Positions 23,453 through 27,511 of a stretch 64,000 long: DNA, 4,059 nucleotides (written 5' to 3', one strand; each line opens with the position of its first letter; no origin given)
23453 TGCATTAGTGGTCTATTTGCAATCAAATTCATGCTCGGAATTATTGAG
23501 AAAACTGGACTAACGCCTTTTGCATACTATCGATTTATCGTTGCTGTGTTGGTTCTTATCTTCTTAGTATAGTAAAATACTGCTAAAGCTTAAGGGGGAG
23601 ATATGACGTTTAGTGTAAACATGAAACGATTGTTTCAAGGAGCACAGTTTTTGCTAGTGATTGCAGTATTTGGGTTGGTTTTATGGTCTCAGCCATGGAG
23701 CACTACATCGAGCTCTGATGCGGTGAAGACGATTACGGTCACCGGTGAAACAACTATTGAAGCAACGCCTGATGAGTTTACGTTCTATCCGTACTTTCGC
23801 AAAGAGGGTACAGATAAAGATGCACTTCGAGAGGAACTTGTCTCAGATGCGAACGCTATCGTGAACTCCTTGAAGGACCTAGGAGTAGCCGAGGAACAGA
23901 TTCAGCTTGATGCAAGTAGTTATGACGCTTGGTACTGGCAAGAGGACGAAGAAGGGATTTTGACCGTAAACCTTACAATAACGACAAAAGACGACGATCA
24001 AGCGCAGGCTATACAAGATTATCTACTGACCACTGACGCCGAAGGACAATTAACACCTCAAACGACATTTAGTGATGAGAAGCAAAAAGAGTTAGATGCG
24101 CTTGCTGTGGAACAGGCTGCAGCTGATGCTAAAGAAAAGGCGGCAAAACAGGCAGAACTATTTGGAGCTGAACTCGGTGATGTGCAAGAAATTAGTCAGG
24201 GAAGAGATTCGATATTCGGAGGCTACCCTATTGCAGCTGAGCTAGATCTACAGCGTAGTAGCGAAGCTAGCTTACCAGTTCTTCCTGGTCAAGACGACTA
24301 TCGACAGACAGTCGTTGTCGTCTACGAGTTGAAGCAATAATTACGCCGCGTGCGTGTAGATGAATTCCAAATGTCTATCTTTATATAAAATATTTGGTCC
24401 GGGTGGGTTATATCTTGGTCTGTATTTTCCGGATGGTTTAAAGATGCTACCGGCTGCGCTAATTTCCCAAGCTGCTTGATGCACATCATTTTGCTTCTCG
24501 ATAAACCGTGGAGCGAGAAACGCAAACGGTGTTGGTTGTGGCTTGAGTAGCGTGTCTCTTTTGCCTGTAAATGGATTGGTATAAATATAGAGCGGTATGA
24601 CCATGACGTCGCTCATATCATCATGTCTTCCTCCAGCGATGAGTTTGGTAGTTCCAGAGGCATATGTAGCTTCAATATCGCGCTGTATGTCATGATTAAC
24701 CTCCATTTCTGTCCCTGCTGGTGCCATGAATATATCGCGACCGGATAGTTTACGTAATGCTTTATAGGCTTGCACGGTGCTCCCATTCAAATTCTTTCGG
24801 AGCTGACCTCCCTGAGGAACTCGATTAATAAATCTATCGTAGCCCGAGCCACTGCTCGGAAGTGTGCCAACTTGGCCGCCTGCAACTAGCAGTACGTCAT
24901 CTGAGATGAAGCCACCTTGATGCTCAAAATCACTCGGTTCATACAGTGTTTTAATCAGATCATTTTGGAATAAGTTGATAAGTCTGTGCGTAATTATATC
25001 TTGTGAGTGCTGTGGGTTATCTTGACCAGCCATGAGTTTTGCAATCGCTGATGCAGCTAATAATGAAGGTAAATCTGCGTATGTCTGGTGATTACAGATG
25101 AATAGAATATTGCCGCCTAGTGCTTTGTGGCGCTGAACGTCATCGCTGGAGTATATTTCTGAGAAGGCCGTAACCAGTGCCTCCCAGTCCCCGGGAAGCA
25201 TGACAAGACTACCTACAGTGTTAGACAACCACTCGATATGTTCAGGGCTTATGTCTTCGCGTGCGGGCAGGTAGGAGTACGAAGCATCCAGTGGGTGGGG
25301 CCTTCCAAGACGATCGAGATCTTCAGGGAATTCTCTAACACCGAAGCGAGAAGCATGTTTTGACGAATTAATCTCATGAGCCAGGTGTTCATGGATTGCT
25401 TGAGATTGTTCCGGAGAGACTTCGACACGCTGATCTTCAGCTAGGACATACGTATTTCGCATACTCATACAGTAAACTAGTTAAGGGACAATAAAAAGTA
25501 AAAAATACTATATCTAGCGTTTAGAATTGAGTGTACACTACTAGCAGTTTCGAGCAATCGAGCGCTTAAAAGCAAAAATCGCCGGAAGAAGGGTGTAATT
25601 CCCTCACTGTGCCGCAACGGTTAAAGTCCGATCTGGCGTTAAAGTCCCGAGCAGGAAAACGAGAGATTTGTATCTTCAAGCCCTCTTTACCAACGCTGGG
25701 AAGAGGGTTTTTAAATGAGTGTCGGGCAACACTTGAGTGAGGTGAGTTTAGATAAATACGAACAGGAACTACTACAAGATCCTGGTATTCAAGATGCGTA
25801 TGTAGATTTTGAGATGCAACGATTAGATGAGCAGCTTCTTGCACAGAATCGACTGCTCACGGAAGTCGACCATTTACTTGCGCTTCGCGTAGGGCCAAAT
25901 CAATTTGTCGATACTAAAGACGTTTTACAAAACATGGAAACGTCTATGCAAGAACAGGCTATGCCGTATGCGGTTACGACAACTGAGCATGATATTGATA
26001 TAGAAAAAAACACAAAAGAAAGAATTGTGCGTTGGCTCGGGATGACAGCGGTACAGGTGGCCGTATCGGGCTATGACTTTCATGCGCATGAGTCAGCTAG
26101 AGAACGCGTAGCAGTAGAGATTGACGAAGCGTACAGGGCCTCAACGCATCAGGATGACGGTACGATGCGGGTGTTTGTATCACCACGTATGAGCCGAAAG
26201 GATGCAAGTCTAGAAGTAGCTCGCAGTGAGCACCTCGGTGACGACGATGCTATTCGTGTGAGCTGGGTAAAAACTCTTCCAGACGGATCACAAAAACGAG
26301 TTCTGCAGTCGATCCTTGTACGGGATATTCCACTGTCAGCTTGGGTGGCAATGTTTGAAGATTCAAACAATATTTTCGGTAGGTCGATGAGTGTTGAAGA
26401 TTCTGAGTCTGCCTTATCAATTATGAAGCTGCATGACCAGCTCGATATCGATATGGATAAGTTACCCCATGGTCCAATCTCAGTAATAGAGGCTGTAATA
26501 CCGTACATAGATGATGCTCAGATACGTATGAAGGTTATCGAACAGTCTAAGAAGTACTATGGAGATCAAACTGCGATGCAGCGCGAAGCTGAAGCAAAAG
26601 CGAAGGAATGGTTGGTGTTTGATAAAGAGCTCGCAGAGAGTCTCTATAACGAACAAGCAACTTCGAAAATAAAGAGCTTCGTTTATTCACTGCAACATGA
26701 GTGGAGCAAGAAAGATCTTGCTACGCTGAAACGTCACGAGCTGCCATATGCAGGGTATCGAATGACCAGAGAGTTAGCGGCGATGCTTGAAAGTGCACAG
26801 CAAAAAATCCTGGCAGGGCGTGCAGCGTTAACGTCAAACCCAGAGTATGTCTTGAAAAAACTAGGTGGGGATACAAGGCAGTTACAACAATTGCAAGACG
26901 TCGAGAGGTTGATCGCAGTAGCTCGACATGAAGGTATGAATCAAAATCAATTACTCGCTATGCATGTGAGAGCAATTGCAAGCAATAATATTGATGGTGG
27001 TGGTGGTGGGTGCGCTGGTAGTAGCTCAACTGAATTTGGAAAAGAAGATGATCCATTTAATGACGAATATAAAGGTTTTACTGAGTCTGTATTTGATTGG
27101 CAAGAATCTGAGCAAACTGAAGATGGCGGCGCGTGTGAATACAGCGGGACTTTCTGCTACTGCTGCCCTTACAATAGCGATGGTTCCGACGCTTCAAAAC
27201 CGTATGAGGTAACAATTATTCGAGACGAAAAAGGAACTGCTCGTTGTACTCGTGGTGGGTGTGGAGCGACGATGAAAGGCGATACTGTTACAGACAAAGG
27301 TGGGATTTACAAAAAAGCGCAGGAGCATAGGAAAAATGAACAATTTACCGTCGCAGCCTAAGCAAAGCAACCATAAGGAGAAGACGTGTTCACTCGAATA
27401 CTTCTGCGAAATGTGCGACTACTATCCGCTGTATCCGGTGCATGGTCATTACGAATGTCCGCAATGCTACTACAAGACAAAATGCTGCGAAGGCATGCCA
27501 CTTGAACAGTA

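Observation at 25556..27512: Cobalamin-riboswitch-like leader controlling an uncharacterised two-gene unit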

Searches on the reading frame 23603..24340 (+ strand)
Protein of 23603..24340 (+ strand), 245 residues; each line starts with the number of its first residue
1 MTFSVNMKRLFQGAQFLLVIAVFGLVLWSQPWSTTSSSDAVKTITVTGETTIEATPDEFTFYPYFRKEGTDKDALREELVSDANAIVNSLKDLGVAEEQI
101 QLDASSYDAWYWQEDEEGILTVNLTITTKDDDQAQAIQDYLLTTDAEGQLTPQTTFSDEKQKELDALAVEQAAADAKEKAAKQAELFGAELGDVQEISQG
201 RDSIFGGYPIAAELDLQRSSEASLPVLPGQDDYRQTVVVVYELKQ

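Call 4: search_protein_families(library=pfam, proteins=[window:23603-24340:+], max_evalue=0.1)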
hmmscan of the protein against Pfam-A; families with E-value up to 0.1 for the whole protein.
window:23603-24340:+ (245 aa): 2 families
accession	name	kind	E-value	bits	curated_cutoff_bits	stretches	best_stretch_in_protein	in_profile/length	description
PF04402.19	SIMPL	-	2.7e-25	90.3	25.2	1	44-241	1-205/205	Protein of unknown function (DUF541)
PF16871.11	DUF5077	-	0.041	14.5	24.6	1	32-146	8-121/122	Domain of unknown function (DUF5077)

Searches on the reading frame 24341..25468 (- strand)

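Call 4: search_protein_families(library=pfam, proteins=[window:24341-25468:-], max_evalue=0.1)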
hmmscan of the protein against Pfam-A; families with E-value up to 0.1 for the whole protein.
window:24341-25468:- (375 aa): 1 family
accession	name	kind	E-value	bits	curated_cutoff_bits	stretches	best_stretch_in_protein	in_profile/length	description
PF01553.26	Acyltransferase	-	0.047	13.9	23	1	112-139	11-34/132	Acyltransferase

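Call 5: search_protein_families(library=ncbifam, proteins=[window:24341-25468:-], max_evalue=0.1)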
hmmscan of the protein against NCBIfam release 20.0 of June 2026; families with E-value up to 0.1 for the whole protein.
window:24341-25468:- (375 aa): 0 families

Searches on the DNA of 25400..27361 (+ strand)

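Call 6: search_rna_families(source=window, start=25400, end=25800, threshold=evalue, max_evalue=10, show_alignments=4)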
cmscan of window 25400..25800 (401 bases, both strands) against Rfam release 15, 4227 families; matches with E-value up to 10: 2.
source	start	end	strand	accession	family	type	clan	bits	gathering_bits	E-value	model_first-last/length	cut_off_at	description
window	25565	25644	+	RF01689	AdoCbl-II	Cis-reg; riboswitch;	CL00101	44.2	36.5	1.5e-09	1-81/81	no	AdoCbl-II (Cobalamin/B12) riboswitch aptamer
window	25577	25641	+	RF00050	FMN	Cis-reg; riboswitch;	-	20.2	66.2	0.019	1-138/138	no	FMN riboswitch aptamer (RFN element)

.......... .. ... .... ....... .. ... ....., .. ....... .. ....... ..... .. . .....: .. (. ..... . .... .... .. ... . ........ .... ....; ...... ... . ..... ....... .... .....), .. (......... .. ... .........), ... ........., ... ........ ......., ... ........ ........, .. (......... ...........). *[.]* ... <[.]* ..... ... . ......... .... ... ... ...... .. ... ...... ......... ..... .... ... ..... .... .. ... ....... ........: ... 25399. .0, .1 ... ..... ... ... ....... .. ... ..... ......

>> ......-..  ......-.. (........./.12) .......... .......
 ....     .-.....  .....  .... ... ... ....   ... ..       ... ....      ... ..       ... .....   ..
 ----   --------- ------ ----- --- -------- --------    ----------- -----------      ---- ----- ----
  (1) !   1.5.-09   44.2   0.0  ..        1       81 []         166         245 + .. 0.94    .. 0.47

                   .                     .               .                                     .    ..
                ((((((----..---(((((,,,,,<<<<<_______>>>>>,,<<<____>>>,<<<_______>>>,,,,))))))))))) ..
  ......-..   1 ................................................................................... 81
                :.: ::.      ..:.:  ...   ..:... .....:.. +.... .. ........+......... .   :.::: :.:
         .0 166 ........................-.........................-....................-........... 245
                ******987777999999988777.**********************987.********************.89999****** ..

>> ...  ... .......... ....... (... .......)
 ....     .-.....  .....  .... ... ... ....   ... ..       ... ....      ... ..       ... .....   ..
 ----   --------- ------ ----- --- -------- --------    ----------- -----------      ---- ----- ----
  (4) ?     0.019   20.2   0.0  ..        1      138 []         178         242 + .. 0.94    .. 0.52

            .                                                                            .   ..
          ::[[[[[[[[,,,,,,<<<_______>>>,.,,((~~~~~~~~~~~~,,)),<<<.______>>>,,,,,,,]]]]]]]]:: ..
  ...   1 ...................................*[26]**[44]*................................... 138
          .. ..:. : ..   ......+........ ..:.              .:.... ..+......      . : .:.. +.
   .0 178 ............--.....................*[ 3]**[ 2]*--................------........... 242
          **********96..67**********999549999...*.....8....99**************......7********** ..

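Call 15: search_rna_families(sources=[L001, L002, L003, L004, L005, L006, L007, L008, L009, L010, L011, L012], threshold=gathering)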
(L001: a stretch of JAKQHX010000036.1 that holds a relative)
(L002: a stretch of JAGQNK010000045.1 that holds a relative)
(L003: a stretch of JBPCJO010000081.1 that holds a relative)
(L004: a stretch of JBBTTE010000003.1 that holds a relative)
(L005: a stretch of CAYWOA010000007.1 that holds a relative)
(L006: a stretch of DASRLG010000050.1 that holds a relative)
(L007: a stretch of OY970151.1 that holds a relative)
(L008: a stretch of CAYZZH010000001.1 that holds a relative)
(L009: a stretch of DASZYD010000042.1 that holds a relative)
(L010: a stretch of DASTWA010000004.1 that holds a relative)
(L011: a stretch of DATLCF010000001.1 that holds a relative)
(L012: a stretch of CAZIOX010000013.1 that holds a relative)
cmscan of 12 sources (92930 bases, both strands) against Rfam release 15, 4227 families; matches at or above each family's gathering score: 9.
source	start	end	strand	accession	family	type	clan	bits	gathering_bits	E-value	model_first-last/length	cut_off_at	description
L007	1588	1660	-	RF00005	tRNA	Gene; tRNA;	CL00001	66.6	29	4e-12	1-71/71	no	tRNA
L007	6025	6096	-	RF00005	tRNA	Gene; tRNA;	CL00001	62.5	29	5.3e-11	1-71/71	no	tRNA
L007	5945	6018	-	RF00005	tRNA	Gene; tRNA;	CL00001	60.3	29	2.1e-10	1-71/71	no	tRNA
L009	2899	2974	+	RF01689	AdoCbl-II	Cis-reg; riboswitch;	CL00101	38.1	36.5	2.7e-05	1-81/81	no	AdoCbl-II (Cobalamin/B12) riboswitch aptamer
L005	3738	3877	+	RF00174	Cobalamin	Cis-reg; riboswitch;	CL00101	34.8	31.5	5.5e-05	1-189/189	no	Cobalamin riboswitch aptamer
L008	3784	3920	+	RF00174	Cobalamin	Cis-reg; riboswitch;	CL00101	34.8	31.5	5.5e-05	1-189/189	no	Cobalamin riboswitch aptamer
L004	3778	3840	+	RF00174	Cobalamin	Cis-reg; riboswitch;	CL00101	32.2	31.5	0.0003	48-166/189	no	Cobalamin riboswitch aptamer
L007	3748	3885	+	RF00174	Cobalamin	Cis-reg; riboswitch;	CL00101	31.7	31.5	0.00042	1-189/189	no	Cobalamin riboswitch aptamer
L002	2481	2607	+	RF00174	Cobalamin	Cis-reg; riboswitch;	CL00101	31.6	31.5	0.00045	1-189/189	no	Cobalamin riboswitch aptamer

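Call 16: search_rna_families(sources=[L013, L014, L015, L016, L017, L018, L019, L020, L021, L022, L023], threshold=gathering)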
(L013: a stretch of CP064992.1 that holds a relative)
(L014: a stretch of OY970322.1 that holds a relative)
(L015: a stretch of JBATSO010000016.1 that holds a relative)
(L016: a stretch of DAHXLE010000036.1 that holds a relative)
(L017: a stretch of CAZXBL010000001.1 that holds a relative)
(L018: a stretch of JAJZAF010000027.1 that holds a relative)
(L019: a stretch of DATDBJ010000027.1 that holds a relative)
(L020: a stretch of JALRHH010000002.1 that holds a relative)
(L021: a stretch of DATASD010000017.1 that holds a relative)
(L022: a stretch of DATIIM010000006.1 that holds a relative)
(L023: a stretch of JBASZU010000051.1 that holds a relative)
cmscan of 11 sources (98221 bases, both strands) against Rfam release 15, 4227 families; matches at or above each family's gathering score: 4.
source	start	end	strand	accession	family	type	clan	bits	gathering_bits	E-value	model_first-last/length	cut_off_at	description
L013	3742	3882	+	RF00174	Cobalamin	Cis-reg; riboswitch;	CL00101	44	31.5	1.4e-07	1-189/189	no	Cobalamin riboswitch aptamer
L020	3725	3804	+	RF01689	AdoCbl-II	Cis-reg; riboswitch;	CL00101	39.5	36.5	1e-05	1-81/81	no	AdoCbl-II (Cobalamin/B12) riboswitch aptamer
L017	3743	3820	+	RF01689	AdoCbl-II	Cis-reg; riboswitch;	CL00101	37.2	36.5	5.3e-05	1-81/81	no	AdoCbl-II (Cobalamin/B12) riboswitch aptamer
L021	3707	3847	+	RF00174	Cobalamin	Cis-reg; riboswitch;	CL00101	35.5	31.5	3.7e-05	1-189/189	no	Cobalamin riboswitch aptamer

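Call 71: build_rna_model(alignment_id=A3, structure=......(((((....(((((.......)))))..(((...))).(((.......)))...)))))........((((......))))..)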
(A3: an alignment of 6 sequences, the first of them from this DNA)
Model R1 built from alignment A3 (6 sequences, 89 columns); structure: as given.
model positions 87; base pairs 20; branch points 3; effective number of sequences 1.44; information 0.654 bits per position. Calibrated on 0.2 Mb of random sequence (short: E-values are rough).
structure used (alignment columns):
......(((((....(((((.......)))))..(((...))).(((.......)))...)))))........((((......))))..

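Call 72: search_with_rna_model(model_id=R1, sources=[window, L001, L002, L003, L004, L005, L006, L007, L008, L009, L010, L011, L012, L013, L014, L015, L016, L017, L018, L019, L020, L021, L022, L023, L028, L029, L030, L032, L033, L035, L038, L039, L040, L041, L042, L044, L045, L048, L050, L051, L052, L054, L058, L059, L060, L061, L064, L066, L067, L068, L069, L070, L071, L074, L077, L078, L082, L083, L084, L085, L086, L087, L088, L090, L091, L092, L094, L095, L097, L098, L099, L100, L101, L102], max_evalue=0.01, make_alignment=true)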
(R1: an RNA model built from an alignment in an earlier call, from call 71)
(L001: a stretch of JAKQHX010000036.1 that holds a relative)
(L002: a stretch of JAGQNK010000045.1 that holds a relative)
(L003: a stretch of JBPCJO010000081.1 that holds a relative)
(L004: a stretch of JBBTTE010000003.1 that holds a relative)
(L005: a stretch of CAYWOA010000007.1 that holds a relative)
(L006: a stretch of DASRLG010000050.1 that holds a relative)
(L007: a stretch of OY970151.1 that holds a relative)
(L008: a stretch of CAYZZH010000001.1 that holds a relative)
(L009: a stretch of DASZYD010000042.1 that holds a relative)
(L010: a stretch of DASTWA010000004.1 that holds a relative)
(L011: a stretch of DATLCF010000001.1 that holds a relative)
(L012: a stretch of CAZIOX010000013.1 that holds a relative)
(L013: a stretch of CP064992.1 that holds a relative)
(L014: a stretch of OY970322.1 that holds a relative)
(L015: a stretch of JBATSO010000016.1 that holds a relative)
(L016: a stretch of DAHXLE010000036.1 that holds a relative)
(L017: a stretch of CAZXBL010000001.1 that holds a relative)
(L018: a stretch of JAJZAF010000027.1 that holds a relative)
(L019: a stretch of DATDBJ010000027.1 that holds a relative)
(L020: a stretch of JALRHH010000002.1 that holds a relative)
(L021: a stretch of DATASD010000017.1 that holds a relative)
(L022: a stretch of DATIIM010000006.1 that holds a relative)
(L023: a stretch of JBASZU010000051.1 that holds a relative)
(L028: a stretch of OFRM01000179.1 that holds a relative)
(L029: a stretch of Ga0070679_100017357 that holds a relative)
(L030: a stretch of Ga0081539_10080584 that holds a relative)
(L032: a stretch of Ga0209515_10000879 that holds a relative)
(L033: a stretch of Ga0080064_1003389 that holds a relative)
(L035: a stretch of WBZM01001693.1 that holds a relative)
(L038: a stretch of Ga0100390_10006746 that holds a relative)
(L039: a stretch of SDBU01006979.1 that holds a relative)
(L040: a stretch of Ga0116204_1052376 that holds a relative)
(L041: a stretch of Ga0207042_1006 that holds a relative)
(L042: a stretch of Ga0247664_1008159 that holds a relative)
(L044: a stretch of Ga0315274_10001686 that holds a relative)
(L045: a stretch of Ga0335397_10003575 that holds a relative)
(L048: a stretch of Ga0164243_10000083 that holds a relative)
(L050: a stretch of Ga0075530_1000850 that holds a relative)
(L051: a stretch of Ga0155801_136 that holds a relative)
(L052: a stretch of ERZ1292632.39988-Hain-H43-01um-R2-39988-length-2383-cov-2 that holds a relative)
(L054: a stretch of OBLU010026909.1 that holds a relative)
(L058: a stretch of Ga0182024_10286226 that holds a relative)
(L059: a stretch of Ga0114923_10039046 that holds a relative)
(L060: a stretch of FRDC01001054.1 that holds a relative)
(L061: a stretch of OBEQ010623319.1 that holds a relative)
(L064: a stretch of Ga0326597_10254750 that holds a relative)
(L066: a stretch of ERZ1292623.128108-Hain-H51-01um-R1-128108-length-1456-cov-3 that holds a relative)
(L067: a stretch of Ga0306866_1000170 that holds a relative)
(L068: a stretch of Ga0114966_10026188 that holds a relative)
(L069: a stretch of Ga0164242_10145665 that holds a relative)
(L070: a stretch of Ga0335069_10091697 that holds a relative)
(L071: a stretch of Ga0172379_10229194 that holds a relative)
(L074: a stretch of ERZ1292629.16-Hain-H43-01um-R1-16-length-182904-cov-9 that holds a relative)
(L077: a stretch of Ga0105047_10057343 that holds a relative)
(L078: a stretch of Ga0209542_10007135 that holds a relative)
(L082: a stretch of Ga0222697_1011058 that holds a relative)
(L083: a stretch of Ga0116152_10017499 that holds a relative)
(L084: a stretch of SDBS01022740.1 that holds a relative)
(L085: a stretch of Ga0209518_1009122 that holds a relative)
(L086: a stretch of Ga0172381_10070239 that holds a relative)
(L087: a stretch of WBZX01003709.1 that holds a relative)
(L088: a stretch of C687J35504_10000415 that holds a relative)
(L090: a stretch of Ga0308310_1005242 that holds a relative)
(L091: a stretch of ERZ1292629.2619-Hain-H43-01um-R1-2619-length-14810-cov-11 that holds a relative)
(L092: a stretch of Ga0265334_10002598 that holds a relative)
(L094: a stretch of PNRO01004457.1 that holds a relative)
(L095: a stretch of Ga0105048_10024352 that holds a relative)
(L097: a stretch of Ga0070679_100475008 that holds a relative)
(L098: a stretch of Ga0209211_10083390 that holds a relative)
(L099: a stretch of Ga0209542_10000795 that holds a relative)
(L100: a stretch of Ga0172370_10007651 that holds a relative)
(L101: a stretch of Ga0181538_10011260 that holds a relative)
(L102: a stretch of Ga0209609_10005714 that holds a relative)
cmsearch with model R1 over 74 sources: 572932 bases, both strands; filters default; matches with E-value up to 0.01: 74.
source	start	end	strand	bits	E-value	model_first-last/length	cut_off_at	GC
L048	5743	5829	-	100.2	3.3e-21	1-87/87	no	0.47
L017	3752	3836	+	99.1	6e-21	1-87/87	no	0.46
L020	3735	3821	+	97.7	1.3e-20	1-87/87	no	0.47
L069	570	655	-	96.2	3e-20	1-87/87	no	0.52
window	25574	25659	+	94.9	6.5e-20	1-87/87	no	0.5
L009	2905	2992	+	90.9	5.8e-19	1-87/87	no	0.58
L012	1107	1214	+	76.9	1.4e-15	1-87/87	no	0.52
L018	1477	1584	+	75.4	3.2e-15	1-87/87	no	0.47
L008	3819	3928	+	74.4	5.6e-15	1-87/87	no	0.45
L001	3805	3904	+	73.4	9.9e-15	1-87/87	no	0.49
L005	3775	3885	+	72.3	1.8e-14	1-87/87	no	0.5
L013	3779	3890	+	71.3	3.1e-14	1-87/87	no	0.44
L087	2063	2163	+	70.6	4.7e-14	1-87/87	no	0.5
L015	3739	3897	+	70.4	5.3e-14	1-87/87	no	0.45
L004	3767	3879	+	70.2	5.8e-14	1-87/87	no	0.5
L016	3857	3962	+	67.2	3.1e-13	1-87/87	no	0.49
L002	2516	2614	+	66.2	5.3e-13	1-87/87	no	0.53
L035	5731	5829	+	66.2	5.3e-13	1-87/87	no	0.53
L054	3347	3452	-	66.2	5.5e-13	1-87/87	no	0.49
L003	3868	3975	+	65.9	6.4e-13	1-87/87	no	0.5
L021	3753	3856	+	65.8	6.6e-13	1-87/87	no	0.48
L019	2174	2281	+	65.7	7.3e-13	1-87/87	no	0.49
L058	1942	2049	+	65.4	8.6e-13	1-87/87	no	0.49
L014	3658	3768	+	64.4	1.4e-12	1-87/87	no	0.51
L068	801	909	+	63.7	2.1e-12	1-87/87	no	0.42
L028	2524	2654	+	63.4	2.5e-12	1-87/87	no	0.5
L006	1378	1488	+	61.6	6.9e-12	1-87/87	no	0.52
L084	957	1051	+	61.6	7e-12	1-87/87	no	0.44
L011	3807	3914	+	61.1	8.9e-12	1-87/87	no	0.46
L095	5538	5642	-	61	9.8e-12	1-87/87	no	0.46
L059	2601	2695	-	59.9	1.8e-11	1-87/87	no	0.43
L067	11906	12012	+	59.6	2.2e-11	1-87/87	no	0.42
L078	3770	3863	-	59.4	2.3e-11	1-87/87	no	0.45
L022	3594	3700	+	59.4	2.4e-11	1-87/87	no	0.48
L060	5834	5924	-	58.8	3.3e-11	1-87/87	no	0.58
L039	8525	8619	+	58.3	4.3e-11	1-87/87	no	0.45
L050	573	669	+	57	8.8e-11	1-87/87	no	0.46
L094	5949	6066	-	57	8.9e-11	1-87/87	no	0.46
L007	3789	3897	+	57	9.1e-11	1-87/87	no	0.45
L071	910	1017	-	56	1.5e-10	1-87/87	no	0.44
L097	24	134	-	54.6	3.3e-10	1-87/87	no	0.5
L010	3787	3893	+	54.5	3.5e-10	1-87/87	no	0.52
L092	1126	1237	-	53.7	5.7e-10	1-87/87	no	0.5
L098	499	580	-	53.5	6.2e-10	1-87/87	no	0.49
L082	170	281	+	52.3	1.2e-09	1-87/87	no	0.39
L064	797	901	+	51.5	1.9e-09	1-87/87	no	0.49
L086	2607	2715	-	50.7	2.9e-09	1-87/87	no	0.54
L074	7438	7544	+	49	7.7e-09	1-87/87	no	0.48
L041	1284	1390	-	47.1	2.3e-08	1-87/87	no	0.57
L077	3224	3328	+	47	2.3e-08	1-87/87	no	0.5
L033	10873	10960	-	46.4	3.3e-08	1-87/87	no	0.45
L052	158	270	+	46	4.2e-08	1-87/87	no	0.52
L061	2092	2181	+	45.7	4.9e-08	1-87/87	no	0.42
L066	722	824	+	45.5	5.3e-08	1-87/87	no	0.52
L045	1537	1618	-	45.4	5.6e-08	1-87/87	no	0.45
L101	2928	3065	-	43.5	1.6e-07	1-87/87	no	0.49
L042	1813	1924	-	42.6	2.7e-07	1-87/87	no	0.54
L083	4991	5102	-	42.6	2.7e-07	1-87/87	no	0.39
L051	3913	4028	+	41.1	6e-07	1-87/87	no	0.52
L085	5554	5663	-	40.5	8.8e-07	1-87/87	no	0.46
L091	7488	7618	-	39.3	1.7e-06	1-87/87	no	0.47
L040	938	1055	-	38.8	2.2e-06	1-87/87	no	0.38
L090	1809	1942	+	38.4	2.7e-06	1-87/87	no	0.69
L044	580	701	+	38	3.5e-06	1-87/87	no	0.56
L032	5076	5180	-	37.5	4.5e-06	1-87/87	no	0.56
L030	1601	1710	+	36.4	8.5e-06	1-87/87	no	0.45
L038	6588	6672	-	35.8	1.2e-05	1-87/87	no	0.55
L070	872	942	+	35.6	1.3e-05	1-87/87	no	0.45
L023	2714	2821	+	35.5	1.4e-05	1-87/87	no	0.47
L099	6584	6632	+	35.4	1.4e-05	12-60/87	no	0.57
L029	6861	6964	-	34.4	2.5e-05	1-87/87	no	0.51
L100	7467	7592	-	32.8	6.4e-05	1-87/87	no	0.44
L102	6245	6338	+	25.6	0.0035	1-87/87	no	0.64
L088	1145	1257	+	24.5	0.0062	1-87/87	no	0.45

Alignment A4: 74 matches aligned to the model, 218 columns, each read 5' to 3' on its own strand. Consensus structure (alignment columns), stored with it:
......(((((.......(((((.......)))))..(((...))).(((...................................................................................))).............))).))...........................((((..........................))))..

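Call 89: search_with_rna_model(model_id=R1, sources=[L145, L146, L147], max_evalue=0.01)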
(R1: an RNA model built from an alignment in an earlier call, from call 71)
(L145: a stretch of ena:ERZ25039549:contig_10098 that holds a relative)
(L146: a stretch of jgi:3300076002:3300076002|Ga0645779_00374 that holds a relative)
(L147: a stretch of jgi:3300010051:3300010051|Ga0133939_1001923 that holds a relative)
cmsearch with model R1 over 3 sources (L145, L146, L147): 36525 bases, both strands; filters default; matches with E-value up to 0.01: 4.
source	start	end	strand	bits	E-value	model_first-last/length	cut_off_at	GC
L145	4478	4564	+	93.9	7e-21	1-87/87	no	0.51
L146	4473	4573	+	74.1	4.2e-16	1-87/87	no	0.48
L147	4268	4362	+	35.8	7.5e-07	1-87/87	no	0.43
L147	4376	4456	+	18.8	0.0094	1-87/87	no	0.48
